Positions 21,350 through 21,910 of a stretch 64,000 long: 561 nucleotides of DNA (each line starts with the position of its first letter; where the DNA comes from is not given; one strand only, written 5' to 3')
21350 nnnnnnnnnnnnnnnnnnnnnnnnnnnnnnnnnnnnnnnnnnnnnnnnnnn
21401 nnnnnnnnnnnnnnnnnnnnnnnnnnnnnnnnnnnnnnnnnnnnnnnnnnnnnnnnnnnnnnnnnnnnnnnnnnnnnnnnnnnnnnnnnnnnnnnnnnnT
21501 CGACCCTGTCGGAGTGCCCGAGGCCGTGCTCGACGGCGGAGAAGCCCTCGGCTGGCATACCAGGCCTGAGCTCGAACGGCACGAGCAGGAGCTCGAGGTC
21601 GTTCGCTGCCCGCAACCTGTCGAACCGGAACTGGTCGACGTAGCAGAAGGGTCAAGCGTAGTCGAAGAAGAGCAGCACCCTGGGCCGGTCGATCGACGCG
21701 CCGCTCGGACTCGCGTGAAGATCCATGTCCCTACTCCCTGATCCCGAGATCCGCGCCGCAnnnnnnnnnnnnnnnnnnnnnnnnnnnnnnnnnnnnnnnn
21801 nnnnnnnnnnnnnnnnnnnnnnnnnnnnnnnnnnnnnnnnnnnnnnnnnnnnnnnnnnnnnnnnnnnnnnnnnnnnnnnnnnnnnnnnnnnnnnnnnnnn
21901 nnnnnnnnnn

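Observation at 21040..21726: In-frame TGA at the CxxC cysteine of a DsbA-like protein: candidate selenoprotein missed by ORF calling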

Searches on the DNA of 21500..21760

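Call 43: search_rna_families(source=window, start=21500, end=21760, threshold=evalue, max_evalue=10)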
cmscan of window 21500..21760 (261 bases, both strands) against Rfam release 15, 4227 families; matches with E-value up to 10: 1.
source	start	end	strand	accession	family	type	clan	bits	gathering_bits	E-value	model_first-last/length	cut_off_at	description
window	21573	21605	+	RF03934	mir-m107-1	Gene; miRNA;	-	14.1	83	6.3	1-65/65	no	mir-m107-1 microRNA precursor family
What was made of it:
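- On Rfam SECIS families: No SECIS hit even at E up to 10 on 21500-21760 (call 43).
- Closest known: Bacterial SECIS consensus model. Different: No Rfam model matches (call 43).
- No Rfam SECIS family matches (call 43).
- Tried and rejected: Rfam found no SECIS match (call 43).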
